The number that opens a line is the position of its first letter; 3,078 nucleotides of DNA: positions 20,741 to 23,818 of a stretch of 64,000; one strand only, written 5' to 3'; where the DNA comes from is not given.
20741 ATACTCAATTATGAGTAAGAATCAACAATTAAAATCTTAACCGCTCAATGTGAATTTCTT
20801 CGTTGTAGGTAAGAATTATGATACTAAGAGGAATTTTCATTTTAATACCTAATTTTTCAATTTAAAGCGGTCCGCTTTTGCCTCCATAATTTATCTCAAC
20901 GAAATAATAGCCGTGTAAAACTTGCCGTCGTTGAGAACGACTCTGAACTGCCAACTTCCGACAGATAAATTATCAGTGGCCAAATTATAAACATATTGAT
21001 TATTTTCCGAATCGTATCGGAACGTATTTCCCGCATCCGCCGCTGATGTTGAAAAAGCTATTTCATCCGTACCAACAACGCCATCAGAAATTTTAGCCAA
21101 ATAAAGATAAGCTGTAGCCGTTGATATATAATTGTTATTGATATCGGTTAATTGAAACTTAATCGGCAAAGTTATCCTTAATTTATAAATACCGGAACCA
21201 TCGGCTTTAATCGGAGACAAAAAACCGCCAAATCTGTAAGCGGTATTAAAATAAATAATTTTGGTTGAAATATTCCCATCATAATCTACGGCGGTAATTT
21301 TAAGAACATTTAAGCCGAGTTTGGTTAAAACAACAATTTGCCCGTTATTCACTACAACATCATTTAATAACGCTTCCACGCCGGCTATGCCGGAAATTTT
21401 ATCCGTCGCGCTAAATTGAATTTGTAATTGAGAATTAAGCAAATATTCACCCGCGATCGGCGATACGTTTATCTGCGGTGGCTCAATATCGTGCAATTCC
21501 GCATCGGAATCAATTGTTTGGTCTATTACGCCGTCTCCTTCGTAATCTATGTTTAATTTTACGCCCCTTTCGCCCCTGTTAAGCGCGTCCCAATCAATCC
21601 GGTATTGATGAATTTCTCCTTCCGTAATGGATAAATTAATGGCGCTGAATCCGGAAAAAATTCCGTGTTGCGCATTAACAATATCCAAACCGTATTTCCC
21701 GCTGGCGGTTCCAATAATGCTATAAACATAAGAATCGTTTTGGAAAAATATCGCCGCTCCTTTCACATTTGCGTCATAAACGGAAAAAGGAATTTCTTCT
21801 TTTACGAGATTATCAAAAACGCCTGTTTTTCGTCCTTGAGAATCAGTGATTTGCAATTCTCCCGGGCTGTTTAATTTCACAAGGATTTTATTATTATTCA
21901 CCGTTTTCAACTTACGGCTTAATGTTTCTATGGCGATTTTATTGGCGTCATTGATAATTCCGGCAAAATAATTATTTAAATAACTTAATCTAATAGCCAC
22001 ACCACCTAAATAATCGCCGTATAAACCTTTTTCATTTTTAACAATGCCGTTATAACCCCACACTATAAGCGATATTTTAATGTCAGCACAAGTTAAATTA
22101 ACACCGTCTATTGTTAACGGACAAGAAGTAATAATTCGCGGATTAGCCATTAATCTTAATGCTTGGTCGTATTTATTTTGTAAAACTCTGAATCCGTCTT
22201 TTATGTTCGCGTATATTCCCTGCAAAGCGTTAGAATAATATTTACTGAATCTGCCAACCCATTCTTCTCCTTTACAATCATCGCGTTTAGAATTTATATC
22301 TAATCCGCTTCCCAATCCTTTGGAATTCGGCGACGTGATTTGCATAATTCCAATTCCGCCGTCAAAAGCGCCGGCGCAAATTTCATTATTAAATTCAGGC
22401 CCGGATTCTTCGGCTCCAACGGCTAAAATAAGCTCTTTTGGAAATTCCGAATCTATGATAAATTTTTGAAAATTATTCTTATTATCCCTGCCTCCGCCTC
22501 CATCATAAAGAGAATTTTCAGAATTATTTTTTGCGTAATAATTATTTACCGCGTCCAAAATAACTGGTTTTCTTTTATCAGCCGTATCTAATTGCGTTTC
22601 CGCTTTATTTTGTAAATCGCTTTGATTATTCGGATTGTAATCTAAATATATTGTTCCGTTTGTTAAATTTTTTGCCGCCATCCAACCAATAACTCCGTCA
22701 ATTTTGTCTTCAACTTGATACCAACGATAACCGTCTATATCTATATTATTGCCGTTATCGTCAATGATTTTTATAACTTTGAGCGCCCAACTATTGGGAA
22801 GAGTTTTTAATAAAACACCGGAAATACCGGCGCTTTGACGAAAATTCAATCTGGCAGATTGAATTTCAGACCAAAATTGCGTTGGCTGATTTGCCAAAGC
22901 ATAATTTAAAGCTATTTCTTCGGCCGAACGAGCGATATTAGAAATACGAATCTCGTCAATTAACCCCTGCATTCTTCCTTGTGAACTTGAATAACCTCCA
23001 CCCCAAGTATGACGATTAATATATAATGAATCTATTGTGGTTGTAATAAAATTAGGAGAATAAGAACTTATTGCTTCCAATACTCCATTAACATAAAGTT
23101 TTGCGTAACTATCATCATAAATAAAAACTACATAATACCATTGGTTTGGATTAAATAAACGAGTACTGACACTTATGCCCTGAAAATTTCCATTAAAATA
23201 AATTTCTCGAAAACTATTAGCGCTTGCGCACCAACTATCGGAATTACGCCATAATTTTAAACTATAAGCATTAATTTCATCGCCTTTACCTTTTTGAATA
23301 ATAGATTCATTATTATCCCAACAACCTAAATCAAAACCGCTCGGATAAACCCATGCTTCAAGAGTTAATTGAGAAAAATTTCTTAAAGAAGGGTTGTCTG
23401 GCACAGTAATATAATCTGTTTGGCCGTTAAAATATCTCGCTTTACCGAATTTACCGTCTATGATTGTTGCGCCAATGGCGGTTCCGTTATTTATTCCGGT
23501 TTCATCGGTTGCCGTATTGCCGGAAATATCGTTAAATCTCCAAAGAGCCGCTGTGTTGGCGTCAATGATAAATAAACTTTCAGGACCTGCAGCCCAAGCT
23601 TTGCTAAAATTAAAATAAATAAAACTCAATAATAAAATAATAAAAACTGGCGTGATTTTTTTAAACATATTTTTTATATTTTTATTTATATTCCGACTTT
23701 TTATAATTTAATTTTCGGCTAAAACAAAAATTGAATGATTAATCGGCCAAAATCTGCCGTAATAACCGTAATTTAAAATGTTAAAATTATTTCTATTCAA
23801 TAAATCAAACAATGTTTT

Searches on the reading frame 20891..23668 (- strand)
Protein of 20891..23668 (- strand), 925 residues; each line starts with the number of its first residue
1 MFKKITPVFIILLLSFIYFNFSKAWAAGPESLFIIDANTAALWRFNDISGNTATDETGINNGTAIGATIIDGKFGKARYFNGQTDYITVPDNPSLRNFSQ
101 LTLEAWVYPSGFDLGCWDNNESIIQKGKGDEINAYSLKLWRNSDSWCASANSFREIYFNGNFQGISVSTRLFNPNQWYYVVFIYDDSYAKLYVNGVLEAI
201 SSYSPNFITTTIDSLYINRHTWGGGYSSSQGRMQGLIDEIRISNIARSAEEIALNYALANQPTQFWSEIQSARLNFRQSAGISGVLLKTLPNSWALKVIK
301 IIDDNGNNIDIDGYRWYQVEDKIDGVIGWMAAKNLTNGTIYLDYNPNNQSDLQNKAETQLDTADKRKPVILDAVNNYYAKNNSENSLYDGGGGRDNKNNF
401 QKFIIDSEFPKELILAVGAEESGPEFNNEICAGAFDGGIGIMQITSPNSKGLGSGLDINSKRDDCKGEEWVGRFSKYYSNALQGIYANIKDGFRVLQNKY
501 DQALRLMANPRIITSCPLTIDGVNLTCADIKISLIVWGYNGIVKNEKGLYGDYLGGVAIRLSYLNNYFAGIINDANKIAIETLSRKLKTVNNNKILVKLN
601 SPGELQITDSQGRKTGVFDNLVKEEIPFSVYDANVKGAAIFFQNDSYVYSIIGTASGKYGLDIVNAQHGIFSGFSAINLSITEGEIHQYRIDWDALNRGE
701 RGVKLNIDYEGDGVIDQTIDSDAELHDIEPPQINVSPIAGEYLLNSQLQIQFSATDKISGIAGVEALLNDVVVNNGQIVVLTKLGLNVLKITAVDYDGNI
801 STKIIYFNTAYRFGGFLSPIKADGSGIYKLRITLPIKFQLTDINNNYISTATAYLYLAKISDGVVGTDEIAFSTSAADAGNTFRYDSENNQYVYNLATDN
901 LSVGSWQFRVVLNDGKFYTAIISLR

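Call 64: search_protein_families(library=pfam, proteins=[window:20891-23668:-], max_evalue=0.0001)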
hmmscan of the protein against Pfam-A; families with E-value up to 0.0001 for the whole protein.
window:20891-23668:- (925 aa): 1 family
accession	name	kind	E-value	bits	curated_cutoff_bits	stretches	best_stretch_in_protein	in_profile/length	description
PF13385.13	Laminin_G_3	-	1.7e-23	83.9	27.6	1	81-253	1-151/151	Concanavalin A-like lectin/glucanases superfamily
